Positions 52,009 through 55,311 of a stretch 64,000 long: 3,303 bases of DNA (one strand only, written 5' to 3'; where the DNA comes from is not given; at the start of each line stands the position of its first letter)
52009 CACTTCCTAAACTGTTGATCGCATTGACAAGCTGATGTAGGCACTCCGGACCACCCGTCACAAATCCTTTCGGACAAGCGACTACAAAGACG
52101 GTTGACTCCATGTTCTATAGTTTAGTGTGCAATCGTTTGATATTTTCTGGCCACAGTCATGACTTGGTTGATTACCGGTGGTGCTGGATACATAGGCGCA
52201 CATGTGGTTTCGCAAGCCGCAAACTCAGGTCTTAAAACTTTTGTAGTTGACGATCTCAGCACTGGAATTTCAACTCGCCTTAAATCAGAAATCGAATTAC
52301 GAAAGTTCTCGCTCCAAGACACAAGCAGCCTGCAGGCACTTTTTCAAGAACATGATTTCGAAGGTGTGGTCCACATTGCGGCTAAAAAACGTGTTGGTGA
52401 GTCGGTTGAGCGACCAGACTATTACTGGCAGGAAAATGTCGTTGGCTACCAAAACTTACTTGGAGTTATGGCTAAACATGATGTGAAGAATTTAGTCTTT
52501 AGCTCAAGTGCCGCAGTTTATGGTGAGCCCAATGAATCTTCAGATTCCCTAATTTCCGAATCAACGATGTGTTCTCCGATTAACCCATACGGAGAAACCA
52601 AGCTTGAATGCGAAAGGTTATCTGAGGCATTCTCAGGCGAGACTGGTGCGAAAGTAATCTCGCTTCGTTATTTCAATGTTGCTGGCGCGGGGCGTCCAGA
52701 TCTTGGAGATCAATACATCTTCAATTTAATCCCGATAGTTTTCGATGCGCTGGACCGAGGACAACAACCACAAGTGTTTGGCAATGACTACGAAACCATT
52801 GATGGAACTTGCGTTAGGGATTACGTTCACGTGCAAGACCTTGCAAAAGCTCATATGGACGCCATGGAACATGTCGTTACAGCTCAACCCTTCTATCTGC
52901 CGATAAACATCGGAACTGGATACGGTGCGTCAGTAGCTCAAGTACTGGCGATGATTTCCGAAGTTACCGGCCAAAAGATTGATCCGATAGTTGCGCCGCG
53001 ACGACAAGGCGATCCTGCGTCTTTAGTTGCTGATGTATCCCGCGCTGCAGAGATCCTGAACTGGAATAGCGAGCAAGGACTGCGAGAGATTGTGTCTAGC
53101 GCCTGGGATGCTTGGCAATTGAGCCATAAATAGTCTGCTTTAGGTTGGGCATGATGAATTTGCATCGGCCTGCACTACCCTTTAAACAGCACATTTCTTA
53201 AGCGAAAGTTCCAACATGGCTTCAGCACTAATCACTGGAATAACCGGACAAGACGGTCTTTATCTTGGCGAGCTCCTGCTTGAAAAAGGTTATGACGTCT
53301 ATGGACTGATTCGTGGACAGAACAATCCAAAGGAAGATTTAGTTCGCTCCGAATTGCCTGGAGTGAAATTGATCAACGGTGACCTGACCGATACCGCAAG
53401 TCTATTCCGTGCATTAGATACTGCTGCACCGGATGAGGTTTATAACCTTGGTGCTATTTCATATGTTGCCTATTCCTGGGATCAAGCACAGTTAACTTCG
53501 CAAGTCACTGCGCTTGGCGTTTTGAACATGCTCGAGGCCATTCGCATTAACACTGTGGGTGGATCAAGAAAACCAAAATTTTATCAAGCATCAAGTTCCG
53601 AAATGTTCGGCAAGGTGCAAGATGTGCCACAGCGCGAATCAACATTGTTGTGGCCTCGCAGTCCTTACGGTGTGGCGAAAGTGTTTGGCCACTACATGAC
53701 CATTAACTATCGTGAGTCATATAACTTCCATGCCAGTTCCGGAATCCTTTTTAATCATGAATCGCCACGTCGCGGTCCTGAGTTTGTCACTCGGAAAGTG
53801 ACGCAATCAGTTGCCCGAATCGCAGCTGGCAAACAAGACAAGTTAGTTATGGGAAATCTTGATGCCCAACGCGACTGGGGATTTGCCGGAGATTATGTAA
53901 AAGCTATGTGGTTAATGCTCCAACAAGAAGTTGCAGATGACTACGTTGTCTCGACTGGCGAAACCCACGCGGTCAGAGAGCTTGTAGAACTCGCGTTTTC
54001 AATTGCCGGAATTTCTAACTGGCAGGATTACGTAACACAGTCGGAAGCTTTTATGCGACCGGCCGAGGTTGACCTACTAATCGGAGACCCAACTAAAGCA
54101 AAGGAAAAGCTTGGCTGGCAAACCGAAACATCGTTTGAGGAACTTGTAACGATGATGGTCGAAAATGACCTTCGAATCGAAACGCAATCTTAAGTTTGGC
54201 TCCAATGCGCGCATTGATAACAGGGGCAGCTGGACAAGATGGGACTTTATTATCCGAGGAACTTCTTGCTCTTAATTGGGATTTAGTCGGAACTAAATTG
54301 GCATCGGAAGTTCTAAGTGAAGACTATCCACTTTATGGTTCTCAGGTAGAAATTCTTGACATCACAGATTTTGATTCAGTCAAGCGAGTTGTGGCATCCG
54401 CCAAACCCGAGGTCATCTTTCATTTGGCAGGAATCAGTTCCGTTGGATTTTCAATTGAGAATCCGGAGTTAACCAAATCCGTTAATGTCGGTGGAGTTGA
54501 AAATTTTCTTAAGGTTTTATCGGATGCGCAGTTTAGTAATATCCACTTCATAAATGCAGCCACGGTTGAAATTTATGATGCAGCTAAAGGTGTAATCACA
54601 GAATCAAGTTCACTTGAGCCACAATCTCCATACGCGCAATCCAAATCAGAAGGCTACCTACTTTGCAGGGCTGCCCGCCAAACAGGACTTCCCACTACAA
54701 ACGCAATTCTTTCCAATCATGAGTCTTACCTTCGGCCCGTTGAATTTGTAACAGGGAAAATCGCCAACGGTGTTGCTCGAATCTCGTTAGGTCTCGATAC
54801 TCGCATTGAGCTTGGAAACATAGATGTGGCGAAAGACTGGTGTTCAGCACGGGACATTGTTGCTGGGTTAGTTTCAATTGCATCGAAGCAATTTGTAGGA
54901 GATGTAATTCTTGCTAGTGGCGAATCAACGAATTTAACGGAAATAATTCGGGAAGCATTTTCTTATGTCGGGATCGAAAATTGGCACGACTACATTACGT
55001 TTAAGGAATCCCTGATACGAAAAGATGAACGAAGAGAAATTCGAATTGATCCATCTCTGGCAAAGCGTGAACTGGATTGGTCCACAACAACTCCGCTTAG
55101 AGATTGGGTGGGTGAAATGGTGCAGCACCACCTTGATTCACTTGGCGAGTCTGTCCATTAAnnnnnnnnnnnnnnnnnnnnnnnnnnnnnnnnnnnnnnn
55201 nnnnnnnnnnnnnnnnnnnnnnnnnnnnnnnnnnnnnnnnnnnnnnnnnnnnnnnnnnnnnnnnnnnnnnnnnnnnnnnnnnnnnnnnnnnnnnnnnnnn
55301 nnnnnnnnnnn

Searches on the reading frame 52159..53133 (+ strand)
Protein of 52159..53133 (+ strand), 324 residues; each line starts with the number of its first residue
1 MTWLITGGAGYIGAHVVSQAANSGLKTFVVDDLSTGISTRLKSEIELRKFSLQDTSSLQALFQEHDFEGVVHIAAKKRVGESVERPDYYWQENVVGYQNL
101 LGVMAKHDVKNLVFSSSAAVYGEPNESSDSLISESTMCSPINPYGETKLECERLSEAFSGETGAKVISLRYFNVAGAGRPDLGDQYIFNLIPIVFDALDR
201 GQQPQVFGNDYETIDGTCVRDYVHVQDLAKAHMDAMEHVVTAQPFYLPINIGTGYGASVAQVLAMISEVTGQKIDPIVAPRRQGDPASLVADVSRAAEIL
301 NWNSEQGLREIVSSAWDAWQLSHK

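Call 60: search_protein_families(library=pfam, proteins=[window:52159-53133:+], max_evalue=0.001)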
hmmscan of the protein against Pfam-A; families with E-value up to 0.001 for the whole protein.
window:52159-53133:+ (324 aa): 9 families
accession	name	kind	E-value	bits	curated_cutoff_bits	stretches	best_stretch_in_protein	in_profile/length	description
PF01370.27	Epimerase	-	2.1e-52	178.4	20.9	1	3-244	1-233/240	NAD dependent epimerase/dehydratase family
PF16363.11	GDP_Man_Dehyd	-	7e-47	160.9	27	1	4-313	1-330/332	GDP-mannose 4,6 dehydratase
PF02719.21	Polysacc_synt_2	-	6e-14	52.3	20.2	1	4-176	2-173/293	Polysaccharide biosynthesis protein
PF01073.25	3Beta_HSD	-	2.3e-12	47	22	1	4-154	1-156/280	3-beta hydroxysteroid dehydrogenase/isomerase family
PF04321.23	RmlD_sub_bind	-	3.9e-12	46.3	27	1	1-155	1-136/287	RmlD substrate binding domain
PF13460.12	NAD_binding_10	-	3.1e-08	34.1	27.2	1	7-130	1-111/184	NAD(P)H-binding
PF07993.18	NAD_binding_4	-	8.1e-08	32.2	20.1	1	48-219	73-251/258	Male sterility protein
PF08659.16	KR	-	0.00012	22.5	22.6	1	2-126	2-146/180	KR domain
PF05368.20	NmrA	-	0.00026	21.1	27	1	4-116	6-106/298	NmrA-like family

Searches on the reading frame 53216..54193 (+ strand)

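Call 60: search_protein_families(library=pfam, proteins=[window:53216-54193:+], max_evalue=0.001)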
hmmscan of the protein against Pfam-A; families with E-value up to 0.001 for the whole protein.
window:53216-54193:+ (325 aa): 4 families
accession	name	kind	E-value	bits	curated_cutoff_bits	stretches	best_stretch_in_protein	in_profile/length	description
PF16363.11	GDP_Man_Dehyd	-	2.9e-122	408.7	27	1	5-314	1-332/332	GDP-mannose 4,6 dehydratase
PF01370.27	Epimerase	-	1.8e-61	208.1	20.9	1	4-245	1-239/240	NAD dependent epimerase/dehydratase family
PF05368.20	NmrA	-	3.2e-06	27.4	27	1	5-70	6-70/298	NmrA-like family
PF04321.23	RmlD_sub_bind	-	1.3e-05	24.8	27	1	5-160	4-134/287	RmlD substrate binding domain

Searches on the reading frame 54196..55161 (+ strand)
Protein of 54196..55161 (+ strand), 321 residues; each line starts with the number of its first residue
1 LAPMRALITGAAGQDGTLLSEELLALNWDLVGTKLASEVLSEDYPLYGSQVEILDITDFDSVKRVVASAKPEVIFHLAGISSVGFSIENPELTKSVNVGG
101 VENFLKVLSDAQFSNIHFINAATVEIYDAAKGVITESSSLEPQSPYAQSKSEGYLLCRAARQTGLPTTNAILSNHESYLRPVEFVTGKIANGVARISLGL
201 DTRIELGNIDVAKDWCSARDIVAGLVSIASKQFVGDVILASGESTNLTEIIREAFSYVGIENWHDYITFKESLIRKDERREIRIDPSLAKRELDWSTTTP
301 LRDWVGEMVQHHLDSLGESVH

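Call 61: search_protein_families(library=pfam, proteins=[window:54196-55161:+], max_evalue=0.01)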
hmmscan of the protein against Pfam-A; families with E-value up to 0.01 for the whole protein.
window:54196-55161:+ (321 aa): 4 families
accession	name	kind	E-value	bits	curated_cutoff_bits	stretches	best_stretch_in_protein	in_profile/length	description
PF16363.11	GDP_Man_Dehyd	-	2.1e-62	212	27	1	7-308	1-332/332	GDP-mannose 4,6 dehydratase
PF01370.27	Epimerase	-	2.3e-38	132.4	20.9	1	6-231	1-227/240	NAD dependent epimerase/dehydratase family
PF04321.23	RmlD_sub_bind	-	1.5e-13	50.9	27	1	4-159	1-138/287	RmlD substrate binding domain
PF02719.21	Polysacc_synt_2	-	5e-05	23.1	20.2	1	50-116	57-123/293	Polysaccharide biosynthesis protein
